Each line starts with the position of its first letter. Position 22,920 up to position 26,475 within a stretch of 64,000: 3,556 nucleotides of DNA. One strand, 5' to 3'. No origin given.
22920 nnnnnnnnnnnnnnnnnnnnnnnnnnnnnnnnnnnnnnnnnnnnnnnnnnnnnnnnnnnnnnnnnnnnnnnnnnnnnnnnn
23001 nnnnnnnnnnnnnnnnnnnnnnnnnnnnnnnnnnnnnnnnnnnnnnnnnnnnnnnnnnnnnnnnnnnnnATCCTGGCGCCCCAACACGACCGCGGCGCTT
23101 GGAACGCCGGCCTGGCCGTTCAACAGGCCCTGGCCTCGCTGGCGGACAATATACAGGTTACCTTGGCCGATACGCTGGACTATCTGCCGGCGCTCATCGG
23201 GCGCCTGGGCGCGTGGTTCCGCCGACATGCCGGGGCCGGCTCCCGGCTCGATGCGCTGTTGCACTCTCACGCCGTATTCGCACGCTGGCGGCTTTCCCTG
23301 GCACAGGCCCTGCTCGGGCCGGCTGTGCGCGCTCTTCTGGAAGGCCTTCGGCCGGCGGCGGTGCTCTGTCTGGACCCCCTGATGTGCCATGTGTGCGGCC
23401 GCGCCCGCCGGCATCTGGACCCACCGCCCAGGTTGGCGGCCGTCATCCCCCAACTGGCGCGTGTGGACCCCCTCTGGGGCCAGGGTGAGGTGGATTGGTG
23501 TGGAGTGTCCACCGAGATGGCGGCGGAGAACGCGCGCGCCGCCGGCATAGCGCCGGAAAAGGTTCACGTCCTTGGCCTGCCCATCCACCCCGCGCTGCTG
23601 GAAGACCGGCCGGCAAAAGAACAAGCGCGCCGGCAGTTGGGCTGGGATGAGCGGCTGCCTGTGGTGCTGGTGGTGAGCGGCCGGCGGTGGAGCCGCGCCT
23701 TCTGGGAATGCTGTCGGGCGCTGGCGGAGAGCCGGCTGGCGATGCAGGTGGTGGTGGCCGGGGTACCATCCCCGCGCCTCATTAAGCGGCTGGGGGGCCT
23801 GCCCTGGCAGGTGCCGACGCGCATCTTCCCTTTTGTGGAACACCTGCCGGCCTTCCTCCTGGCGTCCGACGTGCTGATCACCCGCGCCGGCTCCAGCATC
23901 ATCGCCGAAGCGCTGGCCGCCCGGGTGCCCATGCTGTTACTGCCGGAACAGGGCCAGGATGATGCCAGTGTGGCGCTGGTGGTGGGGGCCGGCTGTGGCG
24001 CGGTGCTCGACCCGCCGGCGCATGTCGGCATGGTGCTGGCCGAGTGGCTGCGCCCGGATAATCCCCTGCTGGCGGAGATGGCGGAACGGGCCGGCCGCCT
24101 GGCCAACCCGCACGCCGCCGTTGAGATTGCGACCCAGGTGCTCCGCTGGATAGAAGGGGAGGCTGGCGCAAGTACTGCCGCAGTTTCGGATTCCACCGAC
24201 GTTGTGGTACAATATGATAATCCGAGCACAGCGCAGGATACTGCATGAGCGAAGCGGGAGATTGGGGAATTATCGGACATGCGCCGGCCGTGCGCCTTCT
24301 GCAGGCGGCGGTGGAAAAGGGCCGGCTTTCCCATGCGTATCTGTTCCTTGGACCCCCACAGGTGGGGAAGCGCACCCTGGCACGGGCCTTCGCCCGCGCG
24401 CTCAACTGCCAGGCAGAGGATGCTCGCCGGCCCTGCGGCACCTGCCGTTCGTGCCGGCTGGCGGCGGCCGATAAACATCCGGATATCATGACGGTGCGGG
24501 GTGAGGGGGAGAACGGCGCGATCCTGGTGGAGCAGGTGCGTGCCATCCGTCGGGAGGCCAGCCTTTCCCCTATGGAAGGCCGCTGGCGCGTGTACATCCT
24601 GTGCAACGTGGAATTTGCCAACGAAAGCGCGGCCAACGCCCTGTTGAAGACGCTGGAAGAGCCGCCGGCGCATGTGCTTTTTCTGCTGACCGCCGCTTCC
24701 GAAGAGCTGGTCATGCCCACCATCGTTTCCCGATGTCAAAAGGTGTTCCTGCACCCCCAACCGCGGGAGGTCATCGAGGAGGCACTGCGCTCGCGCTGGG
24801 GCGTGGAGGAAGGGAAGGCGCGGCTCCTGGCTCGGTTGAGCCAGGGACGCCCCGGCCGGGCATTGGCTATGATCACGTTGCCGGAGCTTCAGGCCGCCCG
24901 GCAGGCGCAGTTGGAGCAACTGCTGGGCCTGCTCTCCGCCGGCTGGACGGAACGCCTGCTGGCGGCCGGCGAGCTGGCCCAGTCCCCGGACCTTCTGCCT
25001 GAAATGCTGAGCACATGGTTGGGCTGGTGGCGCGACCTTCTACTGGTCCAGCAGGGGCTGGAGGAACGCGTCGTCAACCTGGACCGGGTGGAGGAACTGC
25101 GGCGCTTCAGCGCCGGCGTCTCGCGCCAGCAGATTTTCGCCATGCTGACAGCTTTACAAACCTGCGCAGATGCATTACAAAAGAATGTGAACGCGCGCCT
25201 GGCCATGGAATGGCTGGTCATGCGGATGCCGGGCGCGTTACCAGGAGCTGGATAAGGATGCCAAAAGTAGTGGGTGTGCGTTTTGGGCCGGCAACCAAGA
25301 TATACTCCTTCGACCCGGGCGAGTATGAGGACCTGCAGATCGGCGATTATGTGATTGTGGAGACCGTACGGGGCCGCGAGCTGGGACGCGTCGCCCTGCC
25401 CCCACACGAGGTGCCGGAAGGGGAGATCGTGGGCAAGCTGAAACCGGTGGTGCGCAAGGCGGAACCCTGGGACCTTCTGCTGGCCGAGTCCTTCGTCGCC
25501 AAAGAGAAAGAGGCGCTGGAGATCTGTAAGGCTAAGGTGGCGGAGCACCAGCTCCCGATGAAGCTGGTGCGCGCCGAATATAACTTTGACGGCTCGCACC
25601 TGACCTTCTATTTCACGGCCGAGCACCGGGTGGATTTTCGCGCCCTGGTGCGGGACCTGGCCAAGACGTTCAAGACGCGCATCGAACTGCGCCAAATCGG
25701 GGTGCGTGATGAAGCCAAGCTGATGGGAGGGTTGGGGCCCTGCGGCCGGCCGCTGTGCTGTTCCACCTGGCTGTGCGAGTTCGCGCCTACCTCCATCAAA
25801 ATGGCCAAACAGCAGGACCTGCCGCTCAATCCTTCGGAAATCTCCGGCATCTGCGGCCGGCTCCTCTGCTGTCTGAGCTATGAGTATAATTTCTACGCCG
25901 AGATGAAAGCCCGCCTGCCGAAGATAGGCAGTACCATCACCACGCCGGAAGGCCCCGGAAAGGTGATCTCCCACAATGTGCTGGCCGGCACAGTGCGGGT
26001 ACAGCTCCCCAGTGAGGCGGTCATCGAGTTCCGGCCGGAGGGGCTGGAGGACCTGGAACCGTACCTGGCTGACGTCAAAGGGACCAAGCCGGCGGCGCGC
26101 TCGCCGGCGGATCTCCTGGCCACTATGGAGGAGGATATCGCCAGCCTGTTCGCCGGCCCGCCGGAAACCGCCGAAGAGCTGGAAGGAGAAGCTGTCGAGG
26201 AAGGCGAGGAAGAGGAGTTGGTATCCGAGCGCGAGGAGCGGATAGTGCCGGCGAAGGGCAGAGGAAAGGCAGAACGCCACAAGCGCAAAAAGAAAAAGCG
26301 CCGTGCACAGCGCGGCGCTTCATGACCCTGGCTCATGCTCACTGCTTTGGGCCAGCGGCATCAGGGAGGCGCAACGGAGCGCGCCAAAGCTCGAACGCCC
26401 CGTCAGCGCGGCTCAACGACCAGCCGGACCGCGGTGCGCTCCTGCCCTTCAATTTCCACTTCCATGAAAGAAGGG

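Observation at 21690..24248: MFS transporter fused to an MGDG-synthase-like GT28 glycosyltransferase, in an operon with holB and yaaT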

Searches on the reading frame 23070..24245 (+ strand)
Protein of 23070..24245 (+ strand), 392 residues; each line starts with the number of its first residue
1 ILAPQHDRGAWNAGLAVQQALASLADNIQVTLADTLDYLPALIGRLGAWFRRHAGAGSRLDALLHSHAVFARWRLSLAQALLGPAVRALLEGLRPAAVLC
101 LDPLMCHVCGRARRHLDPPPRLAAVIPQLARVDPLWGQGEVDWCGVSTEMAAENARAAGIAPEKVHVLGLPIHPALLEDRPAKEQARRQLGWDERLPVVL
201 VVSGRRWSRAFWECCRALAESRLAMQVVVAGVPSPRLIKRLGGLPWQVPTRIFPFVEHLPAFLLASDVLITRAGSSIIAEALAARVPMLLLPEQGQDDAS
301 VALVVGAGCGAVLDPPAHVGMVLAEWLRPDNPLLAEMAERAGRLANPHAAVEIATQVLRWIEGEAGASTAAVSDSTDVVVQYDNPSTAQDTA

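Call 9: search_solved_structures(query=window:23070-24245:+, max_evalue=1, show_alignments=2)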
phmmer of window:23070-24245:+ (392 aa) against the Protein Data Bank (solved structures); distinct sequences matched with E-value up to 1: 7.
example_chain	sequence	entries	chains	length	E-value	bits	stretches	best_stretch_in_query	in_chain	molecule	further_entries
4wyi_A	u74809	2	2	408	4e-32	115.2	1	91-355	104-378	Monogalactosyldiacylglycerol synthase 1, chloroplastic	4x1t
9wde_A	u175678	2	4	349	2.1e-08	37.1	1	134-314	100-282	Processive diacylglycerol beta-glucosyltransferase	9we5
1f0k_A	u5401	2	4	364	5.9e-05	25.8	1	167-359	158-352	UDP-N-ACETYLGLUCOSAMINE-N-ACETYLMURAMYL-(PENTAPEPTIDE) PYROPHOSPHORYL-UNDECAPRENOL N-ACETY | UDP-N-acetylglucosamine--N-acetylmuramyl-(pentapeptide) pyrophospho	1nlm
3s2u_A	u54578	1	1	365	0.0014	21.2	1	249-355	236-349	UDP-N-acetylglucosamine--N-acetylmuramyl-(pentapeptide) pyrophosphoryl-undecaprenol N-acet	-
7d1i_A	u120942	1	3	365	0.018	17.6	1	200-353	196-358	UDP-N-acetylglucosamine--N-acetylmuramyl-(pentapeptide) pyrophosphoryl-undecaprenol N-acet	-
6j32_A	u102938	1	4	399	0.021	17.3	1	240-314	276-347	Kcn28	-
6j31_A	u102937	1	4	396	0.023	17.2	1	240-314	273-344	kcn28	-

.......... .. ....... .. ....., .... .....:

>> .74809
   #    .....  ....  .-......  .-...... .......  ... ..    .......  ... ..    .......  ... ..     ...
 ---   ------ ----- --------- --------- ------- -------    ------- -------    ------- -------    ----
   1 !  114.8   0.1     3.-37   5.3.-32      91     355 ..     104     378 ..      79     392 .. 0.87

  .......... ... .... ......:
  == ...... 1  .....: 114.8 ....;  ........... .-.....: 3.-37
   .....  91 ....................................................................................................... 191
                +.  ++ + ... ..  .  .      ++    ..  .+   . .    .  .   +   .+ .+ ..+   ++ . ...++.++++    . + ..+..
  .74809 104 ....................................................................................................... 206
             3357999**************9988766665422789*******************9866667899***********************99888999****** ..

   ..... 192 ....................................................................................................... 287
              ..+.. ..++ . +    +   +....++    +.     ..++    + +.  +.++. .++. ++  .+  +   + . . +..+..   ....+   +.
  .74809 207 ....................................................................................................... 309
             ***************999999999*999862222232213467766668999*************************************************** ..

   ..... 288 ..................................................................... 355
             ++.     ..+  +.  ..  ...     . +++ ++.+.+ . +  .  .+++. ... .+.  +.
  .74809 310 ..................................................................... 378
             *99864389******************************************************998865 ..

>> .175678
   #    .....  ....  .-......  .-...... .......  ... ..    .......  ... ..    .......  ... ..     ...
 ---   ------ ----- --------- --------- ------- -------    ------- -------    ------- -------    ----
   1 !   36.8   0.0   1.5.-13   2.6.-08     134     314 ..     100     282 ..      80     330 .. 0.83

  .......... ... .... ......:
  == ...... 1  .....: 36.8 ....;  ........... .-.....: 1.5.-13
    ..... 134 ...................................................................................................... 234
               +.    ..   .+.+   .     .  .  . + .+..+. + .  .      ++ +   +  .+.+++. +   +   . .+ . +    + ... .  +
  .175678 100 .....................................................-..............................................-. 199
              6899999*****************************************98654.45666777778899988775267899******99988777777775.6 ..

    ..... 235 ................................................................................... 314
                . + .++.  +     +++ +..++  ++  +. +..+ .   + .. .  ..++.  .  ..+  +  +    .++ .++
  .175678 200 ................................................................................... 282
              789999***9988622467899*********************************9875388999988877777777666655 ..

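Call 31: find_homologous_proteins(query=window:23070-24245:+, max_evalue=1e-10)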
Query window:23070-24245:+ (392 aa): 1 proteins with E <= 1e-10 among 8000 candidates.
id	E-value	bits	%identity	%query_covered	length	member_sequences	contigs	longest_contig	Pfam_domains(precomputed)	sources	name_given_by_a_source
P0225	6.9e-144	498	77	76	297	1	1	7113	PF04101.23,PF06925.18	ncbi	ncbi:MAG: glycosyltransferase [Anaerolineae bacterium]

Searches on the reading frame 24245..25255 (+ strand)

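Call 3: search_protein_families(library=pfam, proteins=[window:24245-25255:+], max_evalue=0.01)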
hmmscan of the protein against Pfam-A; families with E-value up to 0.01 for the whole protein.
window:24245-25255:+ (336 aa): 4 families
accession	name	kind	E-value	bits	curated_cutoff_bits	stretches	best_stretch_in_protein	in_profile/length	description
PF13177.12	DNA_pol3_delta2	-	3e-52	177.3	27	1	12-171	2-159/161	DNA polymerase III, delta subunit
PF09115.15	DNApol3-delta_C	-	3.9e-05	24.5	21.7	1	217-324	5-111/117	DNA polymerase III, delta subunit, C terminal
PF00004.35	AAA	-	5.7e-05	24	21.2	1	33-169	2-128/131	ATPase family associated with various cellular activities (AAA)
PF13191.12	AAA_16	-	0.0044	18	32.6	0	17-234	10-160/167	AAA ATPase domain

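Call 4: search_protein_families(library=ncbifam, proteins=[window:24245-25255:+], max_evalue=0.01)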
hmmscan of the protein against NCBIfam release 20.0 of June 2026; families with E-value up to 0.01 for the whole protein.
window:24245-25255:+ (336 aa): 59 families (the best 25 are shown)
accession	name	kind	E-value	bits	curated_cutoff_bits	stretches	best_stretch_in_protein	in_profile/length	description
NF005926.0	PRK07940.1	equivalog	1.9e-64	218.4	300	2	21-244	29-244/394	DNA polymerase III subunit delta'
TIGR00678.1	holB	equivalog_domain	1.5e-60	204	180.6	1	17-206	2-188/188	DNA polymerase III subunit delta'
NF005972.1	PRK08058.1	equivalog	1.1e-54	185.8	340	1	16-328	14-326/328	DNA polymerase III subunit delta'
NF004310.0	PRK05707.1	equivalog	3.6e-52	177.8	280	1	18-326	11-319/328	DNA polymerase III subunit delta'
TIGR02397.1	dnaX_nterm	equivalog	1.3e-50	172.7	250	1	9-183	16-187/355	DNA polymerase III subunit gamma/tau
NF011524.0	PRK14963.1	equivalog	1.7e-48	166.2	601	1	17-170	24-173/647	DNA polymerase III subunits gamma and tau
NF004046.1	PRK05563.1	equivalog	1.1e-47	163.2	400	1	10-182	18-187/567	DNA polymerase III subunit gamma/tau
NF011514.0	PRK14953.1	equivalog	3.1e-43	148.4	536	1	9-195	18-206/488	DNA polymerase III subunits gamma and tau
NF005173.0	PRK06647.1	equivalog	1.4e-42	146.3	623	1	11-182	20-188/568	DNA polymerase III subunits gamma and tau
NF011512.0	PRK14950.1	equivalog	2.1e-42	146.1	593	1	9-180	18-187/585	DNA polymerase III subunits gamma and tau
NF011526.0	PRK14965.1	equivalog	2.7e-41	142.1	670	1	10-167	19-173/578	DNA polymerase III subunits gamma and tau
NF004047.0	PRK05564.1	equivalog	4.1e-41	141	282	1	9-328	6-310/313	DNA polymerase III subunit delta'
NF004759.0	PRK06090.1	equivalog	6.5e-41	140.7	457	1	15-313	11-296/319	DNA polymerase III subunit delta'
NF011523.0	PRK14962.1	equivalog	1.1e-40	139.8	576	1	9-183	16-187/474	DNA polymerase III subunits gamma and tau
NF004962.0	PRK06305.1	equivalog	2.3e-40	139.2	559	1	9-182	19-190/465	DNA polymerase III subunits gamma and tau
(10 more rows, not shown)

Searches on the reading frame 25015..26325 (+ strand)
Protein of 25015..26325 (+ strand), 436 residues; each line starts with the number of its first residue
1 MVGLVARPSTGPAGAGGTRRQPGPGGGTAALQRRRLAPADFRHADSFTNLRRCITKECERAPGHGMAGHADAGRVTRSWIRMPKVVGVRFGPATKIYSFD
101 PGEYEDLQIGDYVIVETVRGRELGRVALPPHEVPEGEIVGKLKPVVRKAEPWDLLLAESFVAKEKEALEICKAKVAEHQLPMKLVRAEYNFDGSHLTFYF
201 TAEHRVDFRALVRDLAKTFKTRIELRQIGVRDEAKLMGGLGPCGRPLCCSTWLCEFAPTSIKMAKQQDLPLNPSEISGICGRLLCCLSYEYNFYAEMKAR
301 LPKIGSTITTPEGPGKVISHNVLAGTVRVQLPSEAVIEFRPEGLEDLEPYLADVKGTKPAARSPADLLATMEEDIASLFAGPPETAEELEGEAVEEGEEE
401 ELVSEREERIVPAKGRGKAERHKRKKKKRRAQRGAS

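Call 3: search_protein_families(library=pfam, proteins=[window:25015-26325:+], max_evalue=0.01)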
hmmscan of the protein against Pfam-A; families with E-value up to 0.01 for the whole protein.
window:25015-26325:+ (436 aa): 2 families
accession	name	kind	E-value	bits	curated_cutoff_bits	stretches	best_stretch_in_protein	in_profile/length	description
PF04468.17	PSP1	-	1.4e-35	121.9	27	1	143-228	1-86/86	PSP1 C-terminal conserved region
PF17214.9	KH_TffA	-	0.0018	18.7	22.6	1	172-226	8-62/68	Transcription termination factor FttA, KH domain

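Call 4: search_protein_families(library=ncbifam, proteins=[window:25015-26325:+], max_evalue=0.01)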
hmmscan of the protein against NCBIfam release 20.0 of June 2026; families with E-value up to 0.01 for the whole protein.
window:25015-26325:+ (436 aa): 1 family
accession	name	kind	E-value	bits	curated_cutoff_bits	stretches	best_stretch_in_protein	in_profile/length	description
NF041131.1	RicT_YaaT_fam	subfamily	1.1e-87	293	70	1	111-322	1-212/213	regulatory iron-sulfur-containing complex subunit RicT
